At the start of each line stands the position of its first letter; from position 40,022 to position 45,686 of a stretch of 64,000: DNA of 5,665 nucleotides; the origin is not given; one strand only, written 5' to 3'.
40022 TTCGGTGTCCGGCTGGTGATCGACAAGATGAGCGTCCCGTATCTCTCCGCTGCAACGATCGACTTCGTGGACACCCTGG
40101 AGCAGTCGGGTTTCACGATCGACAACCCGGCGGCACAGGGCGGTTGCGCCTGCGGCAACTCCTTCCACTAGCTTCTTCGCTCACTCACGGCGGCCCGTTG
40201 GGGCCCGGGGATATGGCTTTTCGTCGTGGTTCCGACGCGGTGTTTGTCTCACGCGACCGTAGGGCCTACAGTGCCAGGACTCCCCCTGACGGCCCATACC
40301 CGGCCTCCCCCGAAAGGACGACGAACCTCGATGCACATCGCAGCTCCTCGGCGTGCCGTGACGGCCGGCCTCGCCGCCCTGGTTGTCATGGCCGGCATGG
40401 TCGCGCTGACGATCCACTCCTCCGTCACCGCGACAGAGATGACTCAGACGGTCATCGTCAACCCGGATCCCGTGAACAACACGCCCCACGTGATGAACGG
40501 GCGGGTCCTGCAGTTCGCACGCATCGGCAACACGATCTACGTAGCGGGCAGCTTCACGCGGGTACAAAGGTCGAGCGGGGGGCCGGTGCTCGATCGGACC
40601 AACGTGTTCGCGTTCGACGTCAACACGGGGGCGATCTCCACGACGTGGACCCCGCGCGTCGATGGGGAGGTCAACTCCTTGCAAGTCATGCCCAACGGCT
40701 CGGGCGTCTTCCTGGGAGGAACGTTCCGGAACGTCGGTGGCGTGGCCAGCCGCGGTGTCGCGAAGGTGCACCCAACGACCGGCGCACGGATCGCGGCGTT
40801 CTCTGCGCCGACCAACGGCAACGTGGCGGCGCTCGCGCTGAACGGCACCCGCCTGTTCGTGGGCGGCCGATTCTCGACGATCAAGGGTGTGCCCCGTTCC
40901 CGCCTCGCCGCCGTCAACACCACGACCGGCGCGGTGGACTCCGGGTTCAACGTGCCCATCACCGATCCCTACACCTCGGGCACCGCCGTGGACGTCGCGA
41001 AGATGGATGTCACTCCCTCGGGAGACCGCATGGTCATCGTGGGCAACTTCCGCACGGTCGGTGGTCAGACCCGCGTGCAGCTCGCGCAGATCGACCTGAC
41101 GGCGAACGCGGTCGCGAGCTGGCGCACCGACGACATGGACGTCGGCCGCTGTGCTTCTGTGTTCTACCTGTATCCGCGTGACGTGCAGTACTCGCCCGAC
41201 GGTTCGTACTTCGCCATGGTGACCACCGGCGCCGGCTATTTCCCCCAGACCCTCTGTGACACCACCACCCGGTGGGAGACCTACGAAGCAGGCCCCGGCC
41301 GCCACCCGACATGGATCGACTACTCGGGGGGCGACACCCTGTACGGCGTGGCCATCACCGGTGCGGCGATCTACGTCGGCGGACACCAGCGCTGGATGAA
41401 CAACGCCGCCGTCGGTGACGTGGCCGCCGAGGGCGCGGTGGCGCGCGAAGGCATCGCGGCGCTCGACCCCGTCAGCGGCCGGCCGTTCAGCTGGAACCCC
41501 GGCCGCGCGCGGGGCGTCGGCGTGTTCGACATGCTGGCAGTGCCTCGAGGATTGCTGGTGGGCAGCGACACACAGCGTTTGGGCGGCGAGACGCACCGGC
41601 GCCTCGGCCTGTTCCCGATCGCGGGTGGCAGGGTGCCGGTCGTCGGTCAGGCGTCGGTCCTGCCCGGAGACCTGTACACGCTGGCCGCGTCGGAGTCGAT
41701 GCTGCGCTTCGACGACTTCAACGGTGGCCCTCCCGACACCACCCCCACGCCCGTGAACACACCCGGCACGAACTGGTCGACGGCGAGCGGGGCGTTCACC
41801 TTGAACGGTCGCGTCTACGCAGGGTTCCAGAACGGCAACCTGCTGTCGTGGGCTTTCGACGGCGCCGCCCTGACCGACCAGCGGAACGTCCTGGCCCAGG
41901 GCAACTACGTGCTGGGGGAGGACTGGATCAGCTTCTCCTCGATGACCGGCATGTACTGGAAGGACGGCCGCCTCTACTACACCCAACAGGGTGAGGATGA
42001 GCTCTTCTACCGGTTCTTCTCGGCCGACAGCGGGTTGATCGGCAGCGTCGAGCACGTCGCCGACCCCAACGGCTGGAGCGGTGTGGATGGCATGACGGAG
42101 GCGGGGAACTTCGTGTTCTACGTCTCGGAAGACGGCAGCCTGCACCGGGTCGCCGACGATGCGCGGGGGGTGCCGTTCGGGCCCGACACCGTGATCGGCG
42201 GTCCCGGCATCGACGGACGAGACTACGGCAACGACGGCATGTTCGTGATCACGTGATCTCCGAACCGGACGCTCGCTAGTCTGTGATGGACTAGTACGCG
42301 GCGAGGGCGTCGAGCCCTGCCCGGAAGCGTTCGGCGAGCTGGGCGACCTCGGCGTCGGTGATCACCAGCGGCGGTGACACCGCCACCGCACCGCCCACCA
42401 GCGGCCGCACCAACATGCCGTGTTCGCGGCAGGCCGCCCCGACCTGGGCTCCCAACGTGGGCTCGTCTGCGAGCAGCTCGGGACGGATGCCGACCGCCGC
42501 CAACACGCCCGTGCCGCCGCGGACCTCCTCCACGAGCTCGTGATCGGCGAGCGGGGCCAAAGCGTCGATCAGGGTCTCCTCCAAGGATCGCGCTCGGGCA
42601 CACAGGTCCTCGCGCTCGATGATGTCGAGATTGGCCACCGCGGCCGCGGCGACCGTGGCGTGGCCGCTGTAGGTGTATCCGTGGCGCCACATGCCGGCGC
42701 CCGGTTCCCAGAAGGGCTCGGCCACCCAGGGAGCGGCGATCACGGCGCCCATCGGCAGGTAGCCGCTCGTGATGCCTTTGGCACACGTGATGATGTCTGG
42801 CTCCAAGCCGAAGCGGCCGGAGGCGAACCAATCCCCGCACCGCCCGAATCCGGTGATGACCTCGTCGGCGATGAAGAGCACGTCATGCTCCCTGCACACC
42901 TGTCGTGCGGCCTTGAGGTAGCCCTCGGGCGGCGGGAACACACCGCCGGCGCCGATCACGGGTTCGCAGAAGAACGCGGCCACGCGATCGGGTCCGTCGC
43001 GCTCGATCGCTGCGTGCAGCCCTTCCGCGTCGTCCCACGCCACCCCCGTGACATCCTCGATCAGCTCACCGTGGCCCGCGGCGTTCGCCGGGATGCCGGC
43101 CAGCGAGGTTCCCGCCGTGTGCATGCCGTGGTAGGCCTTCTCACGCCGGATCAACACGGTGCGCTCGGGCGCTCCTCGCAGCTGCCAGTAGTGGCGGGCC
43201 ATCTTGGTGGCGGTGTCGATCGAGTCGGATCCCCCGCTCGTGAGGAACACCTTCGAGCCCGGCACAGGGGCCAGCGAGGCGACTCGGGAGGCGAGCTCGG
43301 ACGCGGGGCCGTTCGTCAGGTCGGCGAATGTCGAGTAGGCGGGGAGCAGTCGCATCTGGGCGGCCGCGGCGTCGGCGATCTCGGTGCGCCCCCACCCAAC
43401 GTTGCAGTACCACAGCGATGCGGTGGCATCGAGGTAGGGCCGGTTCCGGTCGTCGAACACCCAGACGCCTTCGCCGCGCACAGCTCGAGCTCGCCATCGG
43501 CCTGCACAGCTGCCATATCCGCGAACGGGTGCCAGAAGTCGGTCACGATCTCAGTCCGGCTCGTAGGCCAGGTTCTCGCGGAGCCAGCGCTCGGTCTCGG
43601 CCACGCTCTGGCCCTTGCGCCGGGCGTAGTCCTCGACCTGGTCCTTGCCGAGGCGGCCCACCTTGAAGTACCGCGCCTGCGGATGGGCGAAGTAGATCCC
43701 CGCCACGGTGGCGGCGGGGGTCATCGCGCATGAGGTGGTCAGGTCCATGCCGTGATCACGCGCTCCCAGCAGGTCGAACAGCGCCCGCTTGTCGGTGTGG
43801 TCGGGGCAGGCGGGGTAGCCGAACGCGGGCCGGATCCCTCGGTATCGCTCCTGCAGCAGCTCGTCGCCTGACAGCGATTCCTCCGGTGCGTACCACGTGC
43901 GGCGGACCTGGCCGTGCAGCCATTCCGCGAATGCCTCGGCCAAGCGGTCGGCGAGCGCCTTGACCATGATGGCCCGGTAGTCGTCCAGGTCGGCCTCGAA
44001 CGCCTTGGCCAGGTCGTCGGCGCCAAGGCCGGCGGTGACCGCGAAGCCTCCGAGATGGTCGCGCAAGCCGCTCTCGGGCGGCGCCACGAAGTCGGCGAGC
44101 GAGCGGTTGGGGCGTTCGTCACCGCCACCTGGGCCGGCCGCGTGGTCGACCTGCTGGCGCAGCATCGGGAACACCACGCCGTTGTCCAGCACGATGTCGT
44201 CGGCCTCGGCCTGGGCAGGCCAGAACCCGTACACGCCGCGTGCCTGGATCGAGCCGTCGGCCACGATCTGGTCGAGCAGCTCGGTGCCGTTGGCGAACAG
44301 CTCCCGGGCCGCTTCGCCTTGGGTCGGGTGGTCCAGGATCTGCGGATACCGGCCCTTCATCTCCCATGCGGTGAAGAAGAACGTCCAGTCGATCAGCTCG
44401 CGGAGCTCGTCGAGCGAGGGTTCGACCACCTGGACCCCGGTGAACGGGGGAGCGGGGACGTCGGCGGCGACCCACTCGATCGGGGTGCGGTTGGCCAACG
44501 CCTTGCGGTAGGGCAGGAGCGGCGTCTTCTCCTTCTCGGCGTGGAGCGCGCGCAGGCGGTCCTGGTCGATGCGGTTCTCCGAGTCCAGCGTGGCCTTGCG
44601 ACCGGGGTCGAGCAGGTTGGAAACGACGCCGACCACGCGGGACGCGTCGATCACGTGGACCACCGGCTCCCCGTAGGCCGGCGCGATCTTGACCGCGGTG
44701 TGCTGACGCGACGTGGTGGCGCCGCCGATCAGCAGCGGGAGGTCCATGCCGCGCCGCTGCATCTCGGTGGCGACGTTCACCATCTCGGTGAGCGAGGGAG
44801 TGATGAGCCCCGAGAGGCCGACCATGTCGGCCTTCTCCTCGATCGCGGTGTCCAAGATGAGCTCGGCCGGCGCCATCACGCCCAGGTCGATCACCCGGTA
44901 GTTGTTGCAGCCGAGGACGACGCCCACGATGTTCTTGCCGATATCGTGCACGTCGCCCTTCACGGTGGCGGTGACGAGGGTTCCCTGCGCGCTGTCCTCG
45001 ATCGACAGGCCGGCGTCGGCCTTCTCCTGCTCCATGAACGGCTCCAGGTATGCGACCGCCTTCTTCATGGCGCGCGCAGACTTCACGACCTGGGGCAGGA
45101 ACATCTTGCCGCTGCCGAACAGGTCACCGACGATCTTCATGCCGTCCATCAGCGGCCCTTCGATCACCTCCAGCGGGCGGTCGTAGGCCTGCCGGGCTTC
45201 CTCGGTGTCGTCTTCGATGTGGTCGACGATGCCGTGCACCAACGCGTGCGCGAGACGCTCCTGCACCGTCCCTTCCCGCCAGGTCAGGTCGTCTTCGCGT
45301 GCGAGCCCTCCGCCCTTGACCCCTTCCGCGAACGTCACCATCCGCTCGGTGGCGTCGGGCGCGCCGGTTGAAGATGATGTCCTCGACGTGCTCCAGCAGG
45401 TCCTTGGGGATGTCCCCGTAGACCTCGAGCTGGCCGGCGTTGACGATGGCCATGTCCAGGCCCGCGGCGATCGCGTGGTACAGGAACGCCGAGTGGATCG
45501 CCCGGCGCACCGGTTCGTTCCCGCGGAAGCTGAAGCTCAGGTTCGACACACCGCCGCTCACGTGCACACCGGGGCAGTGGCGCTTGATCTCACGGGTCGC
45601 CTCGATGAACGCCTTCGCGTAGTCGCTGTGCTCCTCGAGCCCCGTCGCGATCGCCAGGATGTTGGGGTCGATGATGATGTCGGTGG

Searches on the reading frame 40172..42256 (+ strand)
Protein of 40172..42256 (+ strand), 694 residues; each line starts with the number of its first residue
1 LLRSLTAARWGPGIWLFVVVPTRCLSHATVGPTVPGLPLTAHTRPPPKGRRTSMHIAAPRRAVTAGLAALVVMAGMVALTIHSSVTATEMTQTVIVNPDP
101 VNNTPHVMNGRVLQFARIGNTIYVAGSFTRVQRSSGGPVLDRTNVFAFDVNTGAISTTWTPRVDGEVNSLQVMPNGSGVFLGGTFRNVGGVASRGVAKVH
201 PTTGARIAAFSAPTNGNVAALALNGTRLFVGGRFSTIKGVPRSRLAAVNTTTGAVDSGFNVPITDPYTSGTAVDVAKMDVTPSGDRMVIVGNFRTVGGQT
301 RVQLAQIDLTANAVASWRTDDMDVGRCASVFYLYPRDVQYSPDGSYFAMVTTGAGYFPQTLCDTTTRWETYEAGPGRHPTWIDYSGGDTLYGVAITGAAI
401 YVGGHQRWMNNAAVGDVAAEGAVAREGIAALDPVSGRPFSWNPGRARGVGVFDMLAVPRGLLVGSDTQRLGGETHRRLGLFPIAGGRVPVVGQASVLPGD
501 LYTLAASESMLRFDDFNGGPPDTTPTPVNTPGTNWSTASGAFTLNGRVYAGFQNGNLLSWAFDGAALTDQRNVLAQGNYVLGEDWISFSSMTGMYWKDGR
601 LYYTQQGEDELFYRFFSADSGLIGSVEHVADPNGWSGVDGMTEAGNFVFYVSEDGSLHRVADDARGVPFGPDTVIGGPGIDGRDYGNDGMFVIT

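Call 57: search_protein_families(library=pfam, proteins=[window:40172-42256:+], max_evalue=0.00001)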
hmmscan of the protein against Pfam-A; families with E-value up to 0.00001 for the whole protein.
window:40172-42256:+ (694 aa): 2 families
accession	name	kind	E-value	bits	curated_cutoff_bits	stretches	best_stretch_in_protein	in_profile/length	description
PF12768.13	Rax2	-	9.5e-07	28.9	28.8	0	147-257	3-114/254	Rax2 C-terminal beta propeller domain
PF17164.10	DUF5122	-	4e-06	27.4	27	0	227-259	5-36/36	Domain of unknown function (DUF5122) beta-propeller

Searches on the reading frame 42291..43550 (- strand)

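Call 57: search_protein_families(library=pfam, proteins=[window:42291-43550:-], max_evalue=0.00001)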
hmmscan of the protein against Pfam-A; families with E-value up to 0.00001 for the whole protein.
window:42291-43550:- (419 aa): 1 family
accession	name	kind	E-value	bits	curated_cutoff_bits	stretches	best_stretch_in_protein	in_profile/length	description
PF00202.27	Aminotran_3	-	1.2e-76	258.5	30.5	1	23-410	13-400/403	Aminotransferase class-III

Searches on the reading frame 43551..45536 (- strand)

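Call 57: search_protein_families(library=pfam, proteins=[window:43551-45536:-], max_evalue=0.00001)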
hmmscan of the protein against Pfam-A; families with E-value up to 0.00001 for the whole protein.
window:43551-45536:- (661 aa): 3 families
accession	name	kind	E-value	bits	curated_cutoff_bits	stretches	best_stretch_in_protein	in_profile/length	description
PF02965.22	Met_synt_B12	-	1.7e-108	362.7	25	1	375-642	2-273/273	Vitamin B12 dependent methionine synthase, activation domain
PF02607.22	B12-binding_2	-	7.1e-27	93.8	23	1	91-165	1-74/74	B12 binding domain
PF02310.24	B12-binding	-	1.2e-18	67.6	32.1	1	186-277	2-95/121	B12 binding domain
